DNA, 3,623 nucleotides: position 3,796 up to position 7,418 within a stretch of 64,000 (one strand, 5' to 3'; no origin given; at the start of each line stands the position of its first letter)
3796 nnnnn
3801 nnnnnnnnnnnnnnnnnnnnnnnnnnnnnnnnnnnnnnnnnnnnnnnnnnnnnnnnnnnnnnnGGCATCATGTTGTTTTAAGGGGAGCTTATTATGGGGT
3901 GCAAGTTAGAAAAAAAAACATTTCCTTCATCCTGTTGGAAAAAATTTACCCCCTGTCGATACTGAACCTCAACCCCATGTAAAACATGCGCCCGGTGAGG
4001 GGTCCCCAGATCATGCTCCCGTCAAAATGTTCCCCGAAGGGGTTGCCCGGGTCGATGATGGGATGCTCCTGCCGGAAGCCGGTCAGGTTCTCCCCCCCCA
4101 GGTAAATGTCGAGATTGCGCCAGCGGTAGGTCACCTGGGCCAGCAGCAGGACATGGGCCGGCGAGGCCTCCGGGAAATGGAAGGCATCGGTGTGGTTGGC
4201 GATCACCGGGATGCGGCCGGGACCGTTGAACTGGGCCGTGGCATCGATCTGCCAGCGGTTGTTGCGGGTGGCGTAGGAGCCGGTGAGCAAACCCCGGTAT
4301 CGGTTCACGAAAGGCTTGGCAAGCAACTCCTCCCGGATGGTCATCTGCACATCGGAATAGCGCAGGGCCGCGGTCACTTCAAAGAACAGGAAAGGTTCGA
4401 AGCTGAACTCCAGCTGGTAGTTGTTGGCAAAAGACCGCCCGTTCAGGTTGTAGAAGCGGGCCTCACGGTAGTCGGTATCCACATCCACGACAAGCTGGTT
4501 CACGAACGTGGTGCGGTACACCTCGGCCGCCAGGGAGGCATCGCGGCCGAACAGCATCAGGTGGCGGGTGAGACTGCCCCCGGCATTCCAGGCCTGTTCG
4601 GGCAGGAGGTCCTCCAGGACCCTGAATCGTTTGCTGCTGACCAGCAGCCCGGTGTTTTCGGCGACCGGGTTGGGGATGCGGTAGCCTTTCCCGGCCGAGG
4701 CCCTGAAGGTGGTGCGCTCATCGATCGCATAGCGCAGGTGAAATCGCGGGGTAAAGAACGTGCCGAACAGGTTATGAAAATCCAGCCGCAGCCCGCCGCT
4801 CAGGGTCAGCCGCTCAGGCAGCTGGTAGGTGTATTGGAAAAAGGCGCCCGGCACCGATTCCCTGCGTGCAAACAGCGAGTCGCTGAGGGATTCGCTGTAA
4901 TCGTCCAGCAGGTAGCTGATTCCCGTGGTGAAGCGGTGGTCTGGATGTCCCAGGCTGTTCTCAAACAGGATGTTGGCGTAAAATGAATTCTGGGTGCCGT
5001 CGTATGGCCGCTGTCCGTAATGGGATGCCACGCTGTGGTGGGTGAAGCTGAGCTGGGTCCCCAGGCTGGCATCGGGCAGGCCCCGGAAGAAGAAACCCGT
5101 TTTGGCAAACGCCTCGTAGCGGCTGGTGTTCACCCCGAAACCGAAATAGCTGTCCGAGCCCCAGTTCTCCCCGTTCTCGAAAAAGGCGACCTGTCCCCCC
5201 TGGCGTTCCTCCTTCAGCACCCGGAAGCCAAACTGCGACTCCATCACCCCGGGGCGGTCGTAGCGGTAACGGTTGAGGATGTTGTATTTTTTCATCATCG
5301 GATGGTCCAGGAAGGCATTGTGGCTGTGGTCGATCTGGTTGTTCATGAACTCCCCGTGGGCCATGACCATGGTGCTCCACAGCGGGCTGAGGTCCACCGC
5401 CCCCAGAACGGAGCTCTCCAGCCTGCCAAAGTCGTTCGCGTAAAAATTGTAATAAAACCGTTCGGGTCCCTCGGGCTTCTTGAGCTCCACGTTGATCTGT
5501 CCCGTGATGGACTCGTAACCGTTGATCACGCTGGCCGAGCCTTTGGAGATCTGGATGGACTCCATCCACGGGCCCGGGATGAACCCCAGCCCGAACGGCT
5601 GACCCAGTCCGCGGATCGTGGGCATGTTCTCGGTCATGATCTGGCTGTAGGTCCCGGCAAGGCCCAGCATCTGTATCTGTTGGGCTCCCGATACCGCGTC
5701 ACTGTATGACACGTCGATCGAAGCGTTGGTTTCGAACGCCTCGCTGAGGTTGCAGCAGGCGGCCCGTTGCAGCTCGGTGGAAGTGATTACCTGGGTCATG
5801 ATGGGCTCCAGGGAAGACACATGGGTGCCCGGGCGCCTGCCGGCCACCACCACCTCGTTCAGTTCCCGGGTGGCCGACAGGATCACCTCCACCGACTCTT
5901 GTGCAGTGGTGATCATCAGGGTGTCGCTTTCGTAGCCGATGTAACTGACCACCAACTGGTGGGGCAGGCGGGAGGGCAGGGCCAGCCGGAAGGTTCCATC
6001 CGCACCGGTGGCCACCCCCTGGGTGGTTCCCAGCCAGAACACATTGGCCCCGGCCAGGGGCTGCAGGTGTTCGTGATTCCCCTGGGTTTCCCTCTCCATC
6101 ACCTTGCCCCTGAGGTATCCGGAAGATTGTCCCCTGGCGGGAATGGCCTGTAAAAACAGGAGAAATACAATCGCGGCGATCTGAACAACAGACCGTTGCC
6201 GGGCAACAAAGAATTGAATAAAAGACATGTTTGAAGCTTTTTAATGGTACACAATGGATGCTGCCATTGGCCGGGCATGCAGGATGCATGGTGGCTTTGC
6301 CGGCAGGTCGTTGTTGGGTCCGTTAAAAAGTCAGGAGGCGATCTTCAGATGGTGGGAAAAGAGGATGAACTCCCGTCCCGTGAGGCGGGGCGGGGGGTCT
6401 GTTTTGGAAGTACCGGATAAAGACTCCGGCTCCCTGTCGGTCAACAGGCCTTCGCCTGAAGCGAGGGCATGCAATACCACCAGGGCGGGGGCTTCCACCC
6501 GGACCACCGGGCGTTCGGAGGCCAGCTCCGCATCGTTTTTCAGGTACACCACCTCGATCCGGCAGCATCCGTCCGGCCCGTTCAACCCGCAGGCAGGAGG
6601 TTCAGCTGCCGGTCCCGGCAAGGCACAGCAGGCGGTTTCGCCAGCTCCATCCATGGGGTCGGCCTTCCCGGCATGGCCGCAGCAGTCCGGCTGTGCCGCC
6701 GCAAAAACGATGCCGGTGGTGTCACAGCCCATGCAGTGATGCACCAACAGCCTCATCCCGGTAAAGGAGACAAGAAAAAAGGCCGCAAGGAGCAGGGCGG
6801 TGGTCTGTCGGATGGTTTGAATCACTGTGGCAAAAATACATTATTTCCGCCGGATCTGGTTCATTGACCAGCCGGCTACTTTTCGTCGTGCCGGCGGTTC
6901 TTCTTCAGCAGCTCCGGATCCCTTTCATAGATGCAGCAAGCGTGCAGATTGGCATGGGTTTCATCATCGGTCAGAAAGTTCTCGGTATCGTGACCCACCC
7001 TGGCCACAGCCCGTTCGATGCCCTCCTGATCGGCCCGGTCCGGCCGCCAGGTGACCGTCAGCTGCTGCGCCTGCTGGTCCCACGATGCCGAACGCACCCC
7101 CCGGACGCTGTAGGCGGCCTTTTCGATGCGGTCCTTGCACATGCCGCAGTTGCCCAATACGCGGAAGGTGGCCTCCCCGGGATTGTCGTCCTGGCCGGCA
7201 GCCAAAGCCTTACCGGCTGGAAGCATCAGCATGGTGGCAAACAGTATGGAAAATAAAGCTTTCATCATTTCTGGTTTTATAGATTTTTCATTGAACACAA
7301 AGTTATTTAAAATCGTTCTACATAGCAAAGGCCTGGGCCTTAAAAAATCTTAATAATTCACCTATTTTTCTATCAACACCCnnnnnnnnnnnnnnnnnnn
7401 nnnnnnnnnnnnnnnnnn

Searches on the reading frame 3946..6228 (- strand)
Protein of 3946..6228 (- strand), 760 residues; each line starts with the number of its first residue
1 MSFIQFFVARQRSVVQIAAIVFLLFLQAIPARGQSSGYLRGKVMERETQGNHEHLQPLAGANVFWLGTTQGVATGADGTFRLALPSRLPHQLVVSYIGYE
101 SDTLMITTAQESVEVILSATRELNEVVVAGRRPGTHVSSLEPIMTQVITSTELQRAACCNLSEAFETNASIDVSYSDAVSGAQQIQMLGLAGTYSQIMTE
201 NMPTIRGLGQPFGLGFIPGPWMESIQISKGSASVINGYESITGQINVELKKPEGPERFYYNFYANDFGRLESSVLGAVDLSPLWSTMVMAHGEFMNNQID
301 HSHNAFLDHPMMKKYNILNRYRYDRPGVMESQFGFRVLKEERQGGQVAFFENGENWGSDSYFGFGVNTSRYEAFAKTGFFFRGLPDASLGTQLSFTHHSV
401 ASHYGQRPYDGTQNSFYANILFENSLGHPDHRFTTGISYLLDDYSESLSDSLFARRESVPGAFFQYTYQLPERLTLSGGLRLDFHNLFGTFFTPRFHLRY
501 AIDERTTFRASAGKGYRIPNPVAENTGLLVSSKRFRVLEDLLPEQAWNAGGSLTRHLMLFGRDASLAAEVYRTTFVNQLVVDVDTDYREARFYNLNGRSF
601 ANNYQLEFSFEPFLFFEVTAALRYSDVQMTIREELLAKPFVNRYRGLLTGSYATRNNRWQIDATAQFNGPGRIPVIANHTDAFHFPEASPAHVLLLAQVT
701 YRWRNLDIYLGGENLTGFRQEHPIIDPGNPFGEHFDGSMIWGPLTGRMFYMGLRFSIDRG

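Call 85: search_protein_families(library=ncbifam, proteins=[P0067], max_evalue=1)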
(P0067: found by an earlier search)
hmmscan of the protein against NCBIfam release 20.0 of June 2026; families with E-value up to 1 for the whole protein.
P0067 (237 aa): 0 families

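Call 90: search_protein_families(library=ncbifam, proteins=[window:3946-6228:-], max_evalue=0.001)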
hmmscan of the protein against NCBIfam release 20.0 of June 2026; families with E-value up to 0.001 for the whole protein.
window:3946-6228:- (760 aa): 13 families
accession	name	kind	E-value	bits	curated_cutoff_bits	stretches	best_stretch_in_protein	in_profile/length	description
TIGR04056.1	OMP_RagA_SusC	subfamily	1.3e-14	53.5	368.25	1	56-168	13-121/981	SusC/RagA family TonB-linked outer membrane protein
NF010011.0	PRK13484.1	equivalog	8.2e-10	37.6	1197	1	463-520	388-445/682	IreA family TonB-dependent siderophore receptor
NF050067.1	TonBEntbctnRecCfrA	equivalog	1e-08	34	1200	0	110-251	13-159/698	TonB-dependent ferric enterobactin receptor CfrA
TIGR01785.1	TonB-hemin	subfamily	2.9e-08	32.6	316.85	1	123-252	1-131/677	TonB-dependent heme/hemoglobin receptor family protein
TIGR01783.1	TonB-siderophor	subfamily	1.6e-06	27.1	223.5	1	145-259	6-117/649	TonB-dependent siderophore receptor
NF010010.0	PRK13483.1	equivalog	1.9e-06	26.2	927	1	430-520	339-432/660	ligand-gated channel protein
NF010012.0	PRK13486.1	equivalog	2.9e-06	25.9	924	0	462-528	387-453/696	TonB-dependent receptor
NF010038.0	PRK13513.1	equivalog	3.9e-05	22.4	942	1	463-520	367-424/659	ligand-gated channel protein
NF010048.1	PRK13524.1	subfamily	4.2e-05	22.2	493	1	460-533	435-508/744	FepA family TonB-dependent siderophore receptor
NF007478.2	PRK10064.1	equivalog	7e-05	21.3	745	0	463-519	365-421/663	catecholate siderophore receptor CirA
TIGR01786.1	TonB-hemlactrns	subfamily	8.6e-05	21.1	323.75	0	138-251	18-135/719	TonB-dependent hemoglobin/transferrin/lactoferrin family receptor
TIGR01779.1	TonB-B12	equivalog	0.00017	20.3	599.7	1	126-520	32-415/614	TonB-dependent vitamin B12 receptor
NF010051.0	PRK13528.1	subfamily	0.00021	19.7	583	1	463-533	428-498/727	FepA family TonB-dependent siderophore receptor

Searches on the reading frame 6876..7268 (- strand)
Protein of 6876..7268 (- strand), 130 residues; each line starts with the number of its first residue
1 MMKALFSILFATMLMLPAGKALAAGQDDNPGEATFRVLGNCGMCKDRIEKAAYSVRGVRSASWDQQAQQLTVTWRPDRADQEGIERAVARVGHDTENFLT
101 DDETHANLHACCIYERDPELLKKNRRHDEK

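Call 90: search_protein_families(library=ncbifam, proteins=[window:6876-7268:-], max_evalue=0.001)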
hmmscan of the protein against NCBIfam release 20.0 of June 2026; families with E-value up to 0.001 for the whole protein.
window:6876-7268:- (130 aa): 6 families
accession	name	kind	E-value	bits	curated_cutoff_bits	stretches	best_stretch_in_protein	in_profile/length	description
NF033795.1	chaper_CopZ_Bs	exception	3.3e-05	24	91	1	34-95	3-65/66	copper chaperone CopZ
NF041115.1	UxxU_metal_bind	equivalog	0.00011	22.3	95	1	40-93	14-67/74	metal-binding (seleno)protein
TIGR00003.1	TIGR00003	subfamily_domain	0.00022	21.4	62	1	35-95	4-65/66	copper ion binding protein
NF033556.1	MerTP_fusion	equivalog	0.00023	20.8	180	1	13-94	102-184/186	mercuric transport protein MerTP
NF047957.1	CopZ_AFE_1862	equivalog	0.00024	21.5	85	1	41-94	10-60/62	CopZ family metallochaperone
NF033794.2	chaper_CopZ_Eh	exception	0.00054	20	95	1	40-96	10-66/68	copper chaperone CopZ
